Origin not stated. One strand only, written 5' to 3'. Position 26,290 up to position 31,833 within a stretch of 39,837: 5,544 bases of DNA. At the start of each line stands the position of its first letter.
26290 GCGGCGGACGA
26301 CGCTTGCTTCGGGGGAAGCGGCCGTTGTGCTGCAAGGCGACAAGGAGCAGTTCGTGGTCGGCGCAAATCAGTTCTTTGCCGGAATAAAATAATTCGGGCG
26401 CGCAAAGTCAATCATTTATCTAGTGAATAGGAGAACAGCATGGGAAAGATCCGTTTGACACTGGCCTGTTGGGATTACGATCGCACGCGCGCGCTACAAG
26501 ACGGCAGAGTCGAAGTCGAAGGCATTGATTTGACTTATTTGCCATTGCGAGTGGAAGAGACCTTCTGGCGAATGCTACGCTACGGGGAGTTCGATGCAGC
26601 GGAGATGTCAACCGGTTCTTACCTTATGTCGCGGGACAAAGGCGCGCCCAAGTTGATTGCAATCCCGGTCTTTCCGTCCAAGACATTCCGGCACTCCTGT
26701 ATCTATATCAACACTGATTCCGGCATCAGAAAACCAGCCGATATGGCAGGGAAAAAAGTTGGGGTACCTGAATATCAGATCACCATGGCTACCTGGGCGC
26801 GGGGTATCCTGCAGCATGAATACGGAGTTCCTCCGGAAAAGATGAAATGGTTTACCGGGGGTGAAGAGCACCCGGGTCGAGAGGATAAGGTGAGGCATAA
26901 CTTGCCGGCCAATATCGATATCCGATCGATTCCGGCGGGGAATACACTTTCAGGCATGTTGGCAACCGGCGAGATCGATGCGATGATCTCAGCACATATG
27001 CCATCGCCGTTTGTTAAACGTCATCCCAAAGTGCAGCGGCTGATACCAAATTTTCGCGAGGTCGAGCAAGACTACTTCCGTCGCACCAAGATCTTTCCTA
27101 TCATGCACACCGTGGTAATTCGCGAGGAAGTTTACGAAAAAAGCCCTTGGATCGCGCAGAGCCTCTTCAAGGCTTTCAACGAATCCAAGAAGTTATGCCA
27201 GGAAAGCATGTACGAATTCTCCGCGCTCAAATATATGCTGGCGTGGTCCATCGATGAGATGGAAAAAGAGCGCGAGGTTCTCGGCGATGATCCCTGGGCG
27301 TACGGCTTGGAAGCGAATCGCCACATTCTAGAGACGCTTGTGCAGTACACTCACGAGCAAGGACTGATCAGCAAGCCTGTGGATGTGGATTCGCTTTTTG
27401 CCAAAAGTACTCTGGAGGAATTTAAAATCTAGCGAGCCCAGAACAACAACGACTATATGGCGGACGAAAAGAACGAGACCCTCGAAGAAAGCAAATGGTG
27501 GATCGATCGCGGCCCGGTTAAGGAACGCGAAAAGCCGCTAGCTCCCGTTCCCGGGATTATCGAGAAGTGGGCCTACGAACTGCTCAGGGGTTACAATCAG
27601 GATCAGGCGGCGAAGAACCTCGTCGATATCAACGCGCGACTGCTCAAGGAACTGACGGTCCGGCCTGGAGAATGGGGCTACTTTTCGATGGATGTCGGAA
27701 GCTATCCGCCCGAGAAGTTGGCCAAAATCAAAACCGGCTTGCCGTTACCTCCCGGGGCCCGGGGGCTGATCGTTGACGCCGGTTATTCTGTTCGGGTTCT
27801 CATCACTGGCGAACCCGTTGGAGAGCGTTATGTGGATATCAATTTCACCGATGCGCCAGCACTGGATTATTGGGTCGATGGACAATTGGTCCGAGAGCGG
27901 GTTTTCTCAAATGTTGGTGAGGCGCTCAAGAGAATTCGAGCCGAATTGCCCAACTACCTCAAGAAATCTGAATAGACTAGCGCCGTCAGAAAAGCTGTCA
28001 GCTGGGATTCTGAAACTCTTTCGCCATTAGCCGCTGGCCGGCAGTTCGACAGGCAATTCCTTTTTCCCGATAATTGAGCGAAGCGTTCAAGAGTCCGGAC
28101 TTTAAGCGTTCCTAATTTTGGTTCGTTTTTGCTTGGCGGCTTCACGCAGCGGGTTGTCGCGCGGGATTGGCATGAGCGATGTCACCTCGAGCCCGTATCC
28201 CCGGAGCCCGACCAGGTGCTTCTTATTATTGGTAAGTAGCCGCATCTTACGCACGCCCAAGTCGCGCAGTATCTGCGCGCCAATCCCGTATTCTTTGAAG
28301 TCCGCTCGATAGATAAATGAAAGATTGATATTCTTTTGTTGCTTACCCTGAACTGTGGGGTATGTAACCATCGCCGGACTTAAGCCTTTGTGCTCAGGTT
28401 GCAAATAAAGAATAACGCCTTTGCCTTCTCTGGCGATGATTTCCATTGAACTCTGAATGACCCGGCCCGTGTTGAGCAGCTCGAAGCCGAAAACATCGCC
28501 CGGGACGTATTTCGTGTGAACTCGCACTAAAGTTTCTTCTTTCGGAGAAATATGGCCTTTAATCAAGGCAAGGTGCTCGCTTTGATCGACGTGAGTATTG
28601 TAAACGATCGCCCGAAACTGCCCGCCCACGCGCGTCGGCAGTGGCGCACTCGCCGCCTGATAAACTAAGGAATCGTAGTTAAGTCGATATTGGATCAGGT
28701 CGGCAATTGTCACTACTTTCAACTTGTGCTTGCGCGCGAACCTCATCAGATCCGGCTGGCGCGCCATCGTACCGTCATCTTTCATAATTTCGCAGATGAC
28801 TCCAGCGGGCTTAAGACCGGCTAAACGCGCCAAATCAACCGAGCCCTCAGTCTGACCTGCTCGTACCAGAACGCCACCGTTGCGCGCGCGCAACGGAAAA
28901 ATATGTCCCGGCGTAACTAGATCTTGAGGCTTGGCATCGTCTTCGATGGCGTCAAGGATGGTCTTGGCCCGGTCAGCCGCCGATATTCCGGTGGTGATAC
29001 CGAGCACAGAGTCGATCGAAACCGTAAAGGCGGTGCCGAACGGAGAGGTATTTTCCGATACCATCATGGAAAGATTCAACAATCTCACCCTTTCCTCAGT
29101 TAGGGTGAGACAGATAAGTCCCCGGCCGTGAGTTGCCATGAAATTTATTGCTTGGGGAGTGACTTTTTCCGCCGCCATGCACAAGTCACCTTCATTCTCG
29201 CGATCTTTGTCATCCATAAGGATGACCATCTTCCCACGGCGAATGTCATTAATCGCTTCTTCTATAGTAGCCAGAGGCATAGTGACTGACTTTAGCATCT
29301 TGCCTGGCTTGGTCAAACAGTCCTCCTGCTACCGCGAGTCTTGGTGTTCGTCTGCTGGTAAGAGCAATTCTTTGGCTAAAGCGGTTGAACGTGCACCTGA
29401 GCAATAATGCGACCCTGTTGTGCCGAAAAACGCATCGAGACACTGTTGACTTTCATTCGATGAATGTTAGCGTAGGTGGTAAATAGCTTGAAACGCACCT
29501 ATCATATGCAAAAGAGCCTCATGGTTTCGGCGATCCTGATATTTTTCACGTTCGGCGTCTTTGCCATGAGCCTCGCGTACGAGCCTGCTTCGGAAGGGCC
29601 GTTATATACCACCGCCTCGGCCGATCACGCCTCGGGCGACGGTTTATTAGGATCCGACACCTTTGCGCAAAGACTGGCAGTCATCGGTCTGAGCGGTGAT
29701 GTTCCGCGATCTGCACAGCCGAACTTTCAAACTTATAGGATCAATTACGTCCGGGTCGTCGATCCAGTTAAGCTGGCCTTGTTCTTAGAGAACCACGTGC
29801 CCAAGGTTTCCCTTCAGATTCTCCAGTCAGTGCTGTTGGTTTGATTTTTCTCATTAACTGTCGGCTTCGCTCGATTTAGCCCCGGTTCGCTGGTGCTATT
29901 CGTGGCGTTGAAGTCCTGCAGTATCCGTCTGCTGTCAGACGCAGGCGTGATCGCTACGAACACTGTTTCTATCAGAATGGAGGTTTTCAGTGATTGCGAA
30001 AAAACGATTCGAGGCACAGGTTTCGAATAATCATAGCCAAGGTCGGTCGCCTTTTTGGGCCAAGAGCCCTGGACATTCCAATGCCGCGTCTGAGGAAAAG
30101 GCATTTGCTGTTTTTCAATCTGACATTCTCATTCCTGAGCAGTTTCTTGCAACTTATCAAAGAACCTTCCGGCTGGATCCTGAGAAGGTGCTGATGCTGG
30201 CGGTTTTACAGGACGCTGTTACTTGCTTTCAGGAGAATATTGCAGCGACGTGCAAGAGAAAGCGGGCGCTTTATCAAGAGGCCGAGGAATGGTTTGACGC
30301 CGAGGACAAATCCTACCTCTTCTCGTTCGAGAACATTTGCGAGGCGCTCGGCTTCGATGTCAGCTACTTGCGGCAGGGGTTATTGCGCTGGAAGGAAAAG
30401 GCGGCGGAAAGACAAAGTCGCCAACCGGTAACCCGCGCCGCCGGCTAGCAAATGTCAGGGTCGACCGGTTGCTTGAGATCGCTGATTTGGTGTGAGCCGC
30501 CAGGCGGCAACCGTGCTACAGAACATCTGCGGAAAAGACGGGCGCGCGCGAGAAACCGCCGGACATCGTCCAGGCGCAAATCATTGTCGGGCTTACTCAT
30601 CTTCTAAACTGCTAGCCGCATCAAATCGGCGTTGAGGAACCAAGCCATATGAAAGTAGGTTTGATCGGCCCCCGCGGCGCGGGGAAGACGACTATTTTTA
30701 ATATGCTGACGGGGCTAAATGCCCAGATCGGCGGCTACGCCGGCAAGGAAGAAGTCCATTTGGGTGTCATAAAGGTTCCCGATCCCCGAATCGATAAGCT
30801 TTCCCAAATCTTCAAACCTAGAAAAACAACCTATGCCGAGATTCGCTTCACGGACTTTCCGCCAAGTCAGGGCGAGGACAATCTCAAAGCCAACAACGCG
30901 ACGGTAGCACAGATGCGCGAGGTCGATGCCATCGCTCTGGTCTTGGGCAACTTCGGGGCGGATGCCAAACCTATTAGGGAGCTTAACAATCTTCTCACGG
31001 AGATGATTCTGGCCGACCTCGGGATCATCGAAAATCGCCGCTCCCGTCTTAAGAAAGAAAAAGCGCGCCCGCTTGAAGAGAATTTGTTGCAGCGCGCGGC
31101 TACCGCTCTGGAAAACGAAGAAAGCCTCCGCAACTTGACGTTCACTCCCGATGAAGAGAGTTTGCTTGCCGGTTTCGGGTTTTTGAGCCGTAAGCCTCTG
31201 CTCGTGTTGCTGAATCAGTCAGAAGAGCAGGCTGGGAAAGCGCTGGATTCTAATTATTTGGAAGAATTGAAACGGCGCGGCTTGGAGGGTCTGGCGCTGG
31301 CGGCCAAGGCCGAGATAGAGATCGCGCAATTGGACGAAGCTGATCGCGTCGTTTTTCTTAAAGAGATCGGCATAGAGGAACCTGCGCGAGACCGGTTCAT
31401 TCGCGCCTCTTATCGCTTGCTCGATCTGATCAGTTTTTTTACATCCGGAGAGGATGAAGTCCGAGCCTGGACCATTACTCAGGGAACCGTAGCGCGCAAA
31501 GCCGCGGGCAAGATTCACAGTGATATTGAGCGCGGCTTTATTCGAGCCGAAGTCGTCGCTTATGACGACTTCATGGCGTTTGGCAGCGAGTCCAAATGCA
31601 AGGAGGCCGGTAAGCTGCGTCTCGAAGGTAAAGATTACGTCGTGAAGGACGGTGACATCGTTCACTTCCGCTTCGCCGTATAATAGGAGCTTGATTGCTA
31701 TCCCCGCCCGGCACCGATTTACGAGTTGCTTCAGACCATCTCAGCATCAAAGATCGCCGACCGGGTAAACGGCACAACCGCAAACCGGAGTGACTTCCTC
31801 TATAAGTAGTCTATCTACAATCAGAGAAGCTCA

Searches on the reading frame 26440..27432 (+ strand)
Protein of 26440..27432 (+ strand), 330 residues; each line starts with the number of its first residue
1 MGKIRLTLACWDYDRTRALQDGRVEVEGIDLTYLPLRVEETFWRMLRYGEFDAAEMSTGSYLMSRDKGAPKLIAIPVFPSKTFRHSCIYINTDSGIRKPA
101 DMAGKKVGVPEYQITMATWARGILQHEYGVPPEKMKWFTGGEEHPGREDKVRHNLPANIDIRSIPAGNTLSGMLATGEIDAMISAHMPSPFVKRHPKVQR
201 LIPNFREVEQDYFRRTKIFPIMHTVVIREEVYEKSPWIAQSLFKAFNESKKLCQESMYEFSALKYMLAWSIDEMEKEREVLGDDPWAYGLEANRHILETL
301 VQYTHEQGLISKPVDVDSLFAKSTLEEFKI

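Call 51: search_protein_families(library=ncbifam, proteins=[window:26440-27432:+], max_evalue=0.00001)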
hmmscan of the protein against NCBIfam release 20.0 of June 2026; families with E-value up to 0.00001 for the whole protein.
window:26440-27432:+ (330 aa): 1 family
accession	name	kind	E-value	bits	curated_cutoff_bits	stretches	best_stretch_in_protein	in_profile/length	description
TIGR01728.1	SsuA_fam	subfamily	6.4e-09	35.4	163.5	1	46-325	47-289/290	aliphatic sulfonate ABC transporter substrate-binding protein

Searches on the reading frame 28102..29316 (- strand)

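Call 51: search_protein_families(library=ncbifam, proteins=[window:28102-29316:-], max_evalue=0.00001)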
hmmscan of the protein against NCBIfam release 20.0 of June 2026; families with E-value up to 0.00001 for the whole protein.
window:28102-29316:- (404 aa): 11 families
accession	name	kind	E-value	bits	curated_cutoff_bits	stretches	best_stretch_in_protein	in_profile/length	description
NF010626.1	PRK14019.1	equivalog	1.9e-142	474.5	513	1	15-382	2-361/364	bifunctional 3,4-dihydroxy-2-butanone-4-phosphate synthase/GTP cyclohydrolase II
NF006803.0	PRK09311.1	equivalog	5e-136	453.8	569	1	11-387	5-384/417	bifunctional 3,4-dihydroxy-2-butanone-4-phosphate synthase/GTP cyclohydrolase II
NF006806.0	PRK09319.1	equivalog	6.3e-132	441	764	1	10-384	6-386/561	bifunctional 3,4-dihydroxy-2-butanone-4-phosphate synthase/GTP cyclohydrolase II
NF009132.0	PRK12485.1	equivalog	4.8e-110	368.1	693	1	13-384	1-367/369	bifunctional 3,4-dihydroxy-2-butanone-4-phosphate synthase/GTP cyclohydrolase II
NF006804.0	PRK09314.1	equivalog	1.4e-103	346.7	432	2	13-310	1-289/339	bifunctional 3,4-dihydroxy-2-butanone 4-phosphate synthase/GTP cyclohydrolase II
TIGR00506.1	ribB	equivalog_domain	8.9e-76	253.9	177.45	1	16-211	3-204/204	3,4-dihydroxy-2-butanone-4-phosphate synthase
NF006805.0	PRK09318.1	equivalog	3e-62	210.8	486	1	20-385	3-358/387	bifunctional 3,4-dihydroxy-2-butanone-4-phosphate synthase/GTP cyclohydrolase II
TIGR00505.1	ribA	equivalog_domain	7.6e-27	94.1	205.85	1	222-386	4-169/191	GTP cyclohydrolase II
NF006456.0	PRK08815.1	equivalog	1.1e-25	90.7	464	1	157-400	122-357/376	GTP cyclohydrolase II RibA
NF001591.0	PRK00393.1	subfamily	2e-23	82.8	148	1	222-384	8-171/199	GTP cyclohydrolase II RibA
NF004437.0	PRK05773.1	equivalog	7.5e-23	80.9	262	1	17-208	2-214/219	3,4-dihydroxy-2-butanone 4-phosphate synthase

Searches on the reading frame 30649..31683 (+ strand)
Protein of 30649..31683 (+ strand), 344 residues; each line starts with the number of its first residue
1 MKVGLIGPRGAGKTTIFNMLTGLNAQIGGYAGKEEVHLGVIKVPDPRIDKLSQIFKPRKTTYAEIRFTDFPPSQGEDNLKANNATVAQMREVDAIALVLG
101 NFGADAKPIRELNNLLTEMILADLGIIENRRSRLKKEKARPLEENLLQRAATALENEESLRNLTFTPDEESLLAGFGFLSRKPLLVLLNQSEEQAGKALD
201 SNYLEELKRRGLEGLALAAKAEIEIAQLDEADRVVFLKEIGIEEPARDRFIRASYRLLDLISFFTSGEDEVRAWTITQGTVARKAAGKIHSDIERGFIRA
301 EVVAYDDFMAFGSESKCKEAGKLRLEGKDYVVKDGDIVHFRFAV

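Call 51: search_protein_families(library=ncbifam, proteins=[window:30649-31683:+], max_evalue=0.00001)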
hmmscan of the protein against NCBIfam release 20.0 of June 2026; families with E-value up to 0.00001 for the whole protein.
window:30649-31683:+ (344 aa): 1 family
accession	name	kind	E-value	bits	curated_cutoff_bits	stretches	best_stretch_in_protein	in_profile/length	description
TIGR00092.1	TIGR00092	equivalog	3.1e-71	240.4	279.2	1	2-344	4-368/368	redox-regulated ATPase YchF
